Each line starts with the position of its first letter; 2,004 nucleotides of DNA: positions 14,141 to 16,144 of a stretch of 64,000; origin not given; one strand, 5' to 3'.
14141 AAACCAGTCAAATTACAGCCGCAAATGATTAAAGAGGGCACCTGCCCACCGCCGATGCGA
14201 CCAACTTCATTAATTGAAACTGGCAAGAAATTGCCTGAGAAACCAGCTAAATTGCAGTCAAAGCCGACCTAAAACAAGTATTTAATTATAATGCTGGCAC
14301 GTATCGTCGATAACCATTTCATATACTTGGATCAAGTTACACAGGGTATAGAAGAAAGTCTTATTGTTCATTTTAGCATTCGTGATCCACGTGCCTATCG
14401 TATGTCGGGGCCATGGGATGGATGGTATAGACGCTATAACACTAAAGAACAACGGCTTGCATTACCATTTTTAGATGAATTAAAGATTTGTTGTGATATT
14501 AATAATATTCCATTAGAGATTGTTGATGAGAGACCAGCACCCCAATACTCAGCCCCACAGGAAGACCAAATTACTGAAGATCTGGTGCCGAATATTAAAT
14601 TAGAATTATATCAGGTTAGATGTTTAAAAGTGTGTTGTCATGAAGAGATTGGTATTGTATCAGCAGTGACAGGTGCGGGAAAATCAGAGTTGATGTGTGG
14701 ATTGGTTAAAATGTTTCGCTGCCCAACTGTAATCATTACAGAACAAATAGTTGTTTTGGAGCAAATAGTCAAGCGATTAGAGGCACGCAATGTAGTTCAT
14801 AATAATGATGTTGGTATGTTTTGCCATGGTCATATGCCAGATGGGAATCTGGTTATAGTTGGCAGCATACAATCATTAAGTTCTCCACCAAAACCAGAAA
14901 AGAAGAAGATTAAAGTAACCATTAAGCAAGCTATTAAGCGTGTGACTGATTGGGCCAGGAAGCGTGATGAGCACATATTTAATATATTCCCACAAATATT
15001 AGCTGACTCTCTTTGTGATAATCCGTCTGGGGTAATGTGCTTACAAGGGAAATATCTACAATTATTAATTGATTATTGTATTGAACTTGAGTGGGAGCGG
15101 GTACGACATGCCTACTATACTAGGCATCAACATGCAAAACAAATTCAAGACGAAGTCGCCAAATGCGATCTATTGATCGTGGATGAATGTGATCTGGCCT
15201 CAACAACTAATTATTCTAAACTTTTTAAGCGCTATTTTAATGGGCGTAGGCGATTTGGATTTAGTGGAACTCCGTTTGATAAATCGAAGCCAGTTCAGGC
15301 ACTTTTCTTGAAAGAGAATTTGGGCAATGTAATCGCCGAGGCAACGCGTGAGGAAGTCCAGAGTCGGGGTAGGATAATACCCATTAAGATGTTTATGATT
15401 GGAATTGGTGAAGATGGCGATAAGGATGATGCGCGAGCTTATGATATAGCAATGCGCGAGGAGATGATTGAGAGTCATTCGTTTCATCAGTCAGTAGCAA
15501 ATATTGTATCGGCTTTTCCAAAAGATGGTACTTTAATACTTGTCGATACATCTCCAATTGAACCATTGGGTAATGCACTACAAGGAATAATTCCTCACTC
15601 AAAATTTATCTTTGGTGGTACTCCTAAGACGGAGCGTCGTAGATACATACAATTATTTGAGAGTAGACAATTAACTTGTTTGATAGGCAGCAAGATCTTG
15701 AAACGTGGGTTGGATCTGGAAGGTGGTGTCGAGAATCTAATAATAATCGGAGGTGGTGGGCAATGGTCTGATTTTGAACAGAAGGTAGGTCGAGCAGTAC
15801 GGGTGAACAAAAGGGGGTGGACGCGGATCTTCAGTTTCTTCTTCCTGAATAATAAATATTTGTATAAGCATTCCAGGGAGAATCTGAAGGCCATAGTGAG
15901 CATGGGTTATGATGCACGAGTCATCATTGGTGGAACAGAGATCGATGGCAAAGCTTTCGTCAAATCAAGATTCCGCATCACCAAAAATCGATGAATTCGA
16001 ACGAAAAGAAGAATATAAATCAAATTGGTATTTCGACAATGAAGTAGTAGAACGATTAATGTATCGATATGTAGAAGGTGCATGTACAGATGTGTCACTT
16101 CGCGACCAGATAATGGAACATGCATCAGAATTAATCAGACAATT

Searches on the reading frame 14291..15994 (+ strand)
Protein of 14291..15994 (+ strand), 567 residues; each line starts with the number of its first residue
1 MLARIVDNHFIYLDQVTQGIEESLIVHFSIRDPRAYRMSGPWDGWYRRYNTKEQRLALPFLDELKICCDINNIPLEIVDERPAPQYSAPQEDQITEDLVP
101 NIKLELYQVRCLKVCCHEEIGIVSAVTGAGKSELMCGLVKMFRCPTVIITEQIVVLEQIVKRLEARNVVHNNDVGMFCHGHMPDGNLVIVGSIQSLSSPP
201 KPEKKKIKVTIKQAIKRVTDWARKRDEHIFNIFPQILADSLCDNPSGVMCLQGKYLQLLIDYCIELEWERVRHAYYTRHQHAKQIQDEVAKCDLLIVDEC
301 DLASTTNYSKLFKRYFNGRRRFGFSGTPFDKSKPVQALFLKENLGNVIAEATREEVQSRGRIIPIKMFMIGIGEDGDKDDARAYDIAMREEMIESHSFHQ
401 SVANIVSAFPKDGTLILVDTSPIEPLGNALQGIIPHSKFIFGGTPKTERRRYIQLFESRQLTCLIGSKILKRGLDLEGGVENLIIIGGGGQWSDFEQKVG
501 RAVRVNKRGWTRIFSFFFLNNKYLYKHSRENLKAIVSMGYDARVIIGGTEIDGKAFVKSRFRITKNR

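Call 22: search_protein_families(library=phrogs, proteins=[window:14291-15994:+], max_evalue=0.00001)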
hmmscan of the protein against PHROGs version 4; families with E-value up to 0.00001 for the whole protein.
window:14291-15994:+ (567 aa): 4 families
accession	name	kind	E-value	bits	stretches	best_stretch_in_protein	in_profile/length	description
phrog_16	-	DNA, RNA and nucleotide metabolism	3.6e-43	148.9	1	71-530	240-612/986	DNA helicase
phrog_9690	-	DNA, RNA and nucleotide metabolism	4.9e-19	69.5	1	276-534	25-291/306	DNA helicase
phrog_14619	-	DNA, RNA and nucleotide metabolism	6.3e-09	36.8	1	35-218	45-241/314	DNA helicase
phrog_16259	-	DNA, RNA and nucleotide metabolism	3.5e-07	30.8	1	39-209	45-227/330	DNA helicase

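Call 23: search_protein_families(library=pfam, proteins=[window:14291-15994:+], max_evalue=0.001)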
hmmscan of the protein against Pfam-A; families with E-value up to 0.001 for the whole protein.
window:14291-15994:+ (567 aa): 3 families
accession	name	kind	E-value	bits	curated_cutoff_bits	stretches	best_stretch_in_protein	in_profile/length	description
PF04851.21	ResIII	-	1.2e-09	38.8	22.5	1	102-201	2-115/164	Type III restriction enzyme, res subunit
PF00271.37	Helicase_C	-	1.4e-07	32.2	23.5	1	439-505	44-109/110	Helicase conserved C-terminal domain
PF18766.7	SWI2_SNF2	-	6.7e-05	23.1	26.7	0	294-333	121-160/221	SWI2/SNF2 ATPase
